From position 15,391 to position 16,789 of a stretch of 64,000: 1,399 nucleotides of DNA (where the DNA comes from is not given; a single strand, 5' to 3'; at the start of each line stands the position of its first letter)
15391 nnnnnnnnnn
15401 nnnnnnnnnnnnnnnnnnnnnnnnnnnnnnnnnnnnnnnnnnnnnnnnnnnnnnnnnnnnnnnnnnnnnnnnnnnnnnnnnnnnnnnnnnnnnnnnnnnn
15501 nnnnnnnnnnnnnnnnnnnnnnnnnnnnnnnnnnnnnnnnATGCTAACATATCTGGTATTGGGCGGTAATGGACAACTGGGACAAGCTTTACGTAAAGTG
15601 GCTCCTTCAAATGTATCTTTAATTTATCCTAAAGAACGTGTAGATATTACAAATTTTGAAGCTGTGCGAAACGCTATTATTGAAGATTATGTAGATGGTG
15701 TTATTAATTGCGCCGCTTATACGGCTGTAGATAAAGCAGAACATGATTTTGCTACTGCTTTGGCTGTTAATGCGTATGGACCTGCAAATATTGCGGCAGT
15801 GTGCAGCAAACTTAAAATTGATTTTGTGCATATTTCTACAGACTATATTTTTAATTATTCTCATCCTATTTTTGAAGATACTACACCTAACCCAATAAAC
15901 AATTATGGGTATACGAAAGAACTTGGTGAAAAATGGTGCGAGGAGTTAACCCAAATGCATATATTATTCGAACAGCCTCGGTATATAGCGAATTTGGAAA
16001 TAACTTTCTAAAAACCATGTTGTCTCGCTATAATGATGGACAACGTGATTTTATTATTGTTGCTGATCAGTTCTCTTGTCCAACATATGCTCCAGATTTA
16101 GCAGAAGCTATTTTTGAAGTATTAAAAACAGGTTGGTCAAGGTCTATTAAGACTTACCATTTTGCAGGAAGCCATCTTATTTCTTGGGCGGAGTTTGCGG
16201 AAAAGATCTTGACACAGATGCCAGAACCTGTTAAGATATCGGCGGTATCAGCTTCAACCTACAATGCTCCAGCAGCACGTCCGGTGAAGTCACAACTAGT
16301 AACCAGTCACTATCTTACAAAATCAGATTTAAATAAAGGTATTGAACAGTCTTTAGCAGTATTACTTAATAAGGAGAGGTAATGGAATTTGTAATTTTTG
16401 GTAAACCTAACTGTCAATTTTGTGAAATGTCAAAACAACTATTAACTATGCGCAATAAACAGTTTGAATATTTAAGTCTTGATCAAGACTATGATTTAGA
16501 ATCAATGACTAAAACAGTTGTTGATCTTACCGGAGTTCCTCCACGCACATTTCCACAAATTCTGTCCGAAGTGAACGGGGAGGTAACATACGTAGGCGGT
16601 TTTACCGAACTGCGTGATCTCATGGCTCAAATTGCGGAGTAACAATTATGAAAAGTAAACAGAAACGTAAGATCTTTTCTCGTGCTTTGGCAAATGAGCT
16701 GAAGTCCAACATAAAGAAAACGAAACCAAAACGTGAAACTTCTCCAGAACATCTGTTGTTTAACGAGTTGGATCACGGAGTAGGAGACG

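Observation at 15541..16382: rfbD is split by a 1-nt frameshift at an A5 homopolymer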

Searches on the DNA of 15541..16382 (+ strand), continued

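Call 42: search_dna_similar(query=L004:9385-9495:+, collection=phages, mode=near, max_rows=30)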
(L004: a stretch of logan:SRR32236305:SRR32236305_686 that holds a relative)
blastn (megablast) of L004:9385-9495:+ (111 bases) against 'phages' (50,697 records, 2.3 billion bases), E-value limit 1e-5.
Records with a match: 119; places in all: 148; records where one place covers at least 80% of the query: 22.
Best place of each record, by identity: >=99% 18; 95-99% 44; 90-95% 57.
By first word of the organism name: Escherichia 100; Campylobacter 5; Phapecoctavirus 3; Justusliebigvirus 3; Klebsiella 2; Acinetobacter 1; Shigella 1; Dompiswa 1; Enterobacteria 1; Salmonella 1; and 1 more.
By host as written in the record: Escherichia coli 22; Escherichia coli K-12 MG1655 18; - 12; Escherichia sp. 5; Campylobacter jejuni 5; Escherichia coli EC3.18 4; Escherichia coli K-12 4; Escherichia coli O177 3; and 35 more.
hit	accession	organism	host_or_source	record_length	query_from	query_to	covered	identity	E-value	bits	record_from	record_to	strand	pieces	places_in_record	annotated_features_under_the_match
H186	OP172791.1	Escherichia phage ECO340P1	Shigella flexneri DA340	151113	1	111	100%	99.1%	8e-50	200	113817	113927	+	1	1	hypothetical protein (x2)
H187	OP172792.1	Escherichia phage ECO340P2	Shigella flexneri DA340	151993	1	111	100%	99.1%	8e-50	200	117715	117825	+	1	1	hypothetical protein (x2)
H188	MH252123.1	Klebsiella phage ZCKP1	Klebsiella pneumoniae KP/01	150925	1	111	100%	98.2%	4e-48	195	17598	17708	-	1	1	putative dTDP-4-dehydrorhamnose 3,5-epimerase | hypothetical protein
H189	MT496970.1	Escherichia phage Mt1B1_P17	Escherichia coli Mt1B1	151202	1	111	100%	98.2%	4e-48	195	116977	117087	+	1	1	dTDP-4-dehydrorhamnose 3,5-epimerase | hypothetical protein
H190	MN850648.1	Escherichia phage anhysbys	Escherichia coli K-12 MG1655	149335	1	111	100%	98.2%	4e-48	195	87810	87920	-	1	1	putative dTDP-4-dehydrorhamnose 3,5-epimerase | hypothetical protein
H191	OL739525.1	Escherichia phage dw-ec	Escherichia coli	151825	1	111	100%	98.2%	4e-48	195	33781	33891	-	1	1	hypothetical protein (x3)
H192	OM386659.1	Escherichia phage vB_EcoM_ESCO37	Escherichia coli APEC BEN4358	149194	1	111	100%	98.2%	4e-48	195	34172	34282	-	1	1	putative dTDP-4-dehydrorhamose 3,5 epimerase | hypothetical protein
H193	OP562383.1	Acinetobacter phage vB_AbaM_ ABPW7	Acinetobacter sp.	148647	1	111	100%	98.2%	4e-48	195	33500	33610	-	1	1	putative dTDP-4-dehydrorhamose 3,5 epimerase | hypothetical protein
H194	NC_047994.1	Klebsiella phage ZCKP1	Klebsiella pneumoniae KP/01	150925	1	111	100%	98.2%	4e-48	195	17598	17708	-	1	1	dTDP-4-dehydrorhamnose 3,5-epimerase | hypothetical protein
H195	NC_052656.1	Escherichia phage anhysbys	Escherichia coli K-12 MG1655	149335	1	111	100%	98.2%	4e-48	195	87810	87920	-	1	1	dTDP-4-dehydrorhamnose 3,5-epimerase | hypothetical protein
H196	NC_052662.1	Escherichia phage Mt1B1_P17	Escherichia coli Mt1B1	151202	1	111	100%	98.2%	4e-48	195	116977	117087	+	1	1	dTDP-4-dehydrorhamnose 3,5-epimerase | hypothetical protein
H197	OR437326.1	Escherichia phage iGC_PHA_EC001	Escherichia coli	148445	1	111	100%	98.2%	4e-48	195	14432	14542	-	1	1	dTDP-4-dehydrorhamnose 3,5-epimerase | hypothetical protein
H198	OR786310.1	Escherichia phage ETEC-TG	Enterotoxigenic Escherichia coli ETEC-TG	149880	1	111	100%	98.2%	4e-48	195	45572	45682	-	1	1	dTDP-4-dehydrorhamnose 3,5-epimerase | hypothetical protein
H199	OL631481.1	Escherichia phage ECML-183-2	Escherichia coli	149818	1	111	100%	98.2%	4e-48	195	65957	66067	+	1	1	putative dTDP-4-dehydrorhamnose 3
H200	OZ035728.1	Phapecoctavirus 536P1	-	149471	1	111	100%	98.2%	4e-48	195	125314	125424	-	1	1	record has no annotation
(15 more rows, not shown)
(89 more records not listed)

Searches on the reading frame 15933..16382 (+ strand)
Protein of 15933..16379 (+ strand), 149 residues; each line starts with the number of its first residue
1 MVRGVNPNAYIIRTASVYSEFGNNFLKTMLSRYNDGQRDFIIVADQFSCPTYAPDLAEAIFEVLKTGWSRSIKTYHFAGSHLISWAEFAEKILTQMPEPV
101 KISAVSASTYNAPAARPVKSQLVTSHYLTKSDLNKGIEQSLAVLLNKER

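Call 18: find_encoding_contigs(protein=window:16017-16382:+, flank=10000, max_places=10)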
Protein window:16017-16382:+ (121 aa): no gene with exactly this product is on record in the collection.

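Call 35: search_protein_families(library=pfam, proteins=[window:15933-16379:+], max_evalue=0.001)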
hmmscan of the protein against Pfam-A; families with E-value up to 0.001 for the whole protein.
window:15933-16379:+ (149 aa): 1 family
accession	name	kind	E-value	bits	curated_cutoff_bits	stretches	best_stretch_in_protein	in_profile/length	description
PF04321.23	RmlD_sub_bind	-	8.9e-31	107.5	27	1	2-130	136-266/287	RmlD substrate binding domain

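Call 50: search_protein_families(library=ncbifam, proteins=[window:15933-16379:+], max_evalue=0.00001)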
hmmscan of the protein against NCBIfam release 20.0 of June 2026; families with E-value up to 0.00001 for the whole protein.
window:15933-16379:+ (149 aa): 2 families
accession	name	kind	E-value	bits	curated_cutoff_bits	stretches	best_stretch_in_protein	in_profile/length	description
TIGR01214.1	rmlD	equivalog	1.4e-29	103.1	224.05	1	2-127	135-263/285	dTDP-4-dehydrorhamnose reductase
NF007440.0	PRK09987.1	equivalog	7.7e-14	51.7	308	1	8-132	145-276/299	dTDP-4-dehydrorhamnose reductase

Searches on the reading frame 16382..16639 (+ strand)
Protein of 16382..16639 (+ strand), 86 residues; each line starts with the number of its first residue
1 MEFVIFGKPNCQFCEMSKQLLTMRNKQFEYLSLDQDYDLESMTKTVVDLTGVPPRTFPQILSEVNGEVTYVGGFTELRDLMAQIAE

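Call 35: search_protein_families(library=pfam, proteins=[window:16382-16639:+], max_evalue=0.001)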
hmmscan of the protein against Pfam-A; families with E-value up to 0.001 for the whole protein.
window:16382-16639:+ (86 aa): 1 family
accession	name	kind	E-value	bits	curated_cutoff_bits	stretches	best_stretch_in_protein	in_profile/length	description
PF00462.30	Glutaredoxin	-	1.8e-09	38.1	22.9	1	4-66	2-57/60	Glutaredoxin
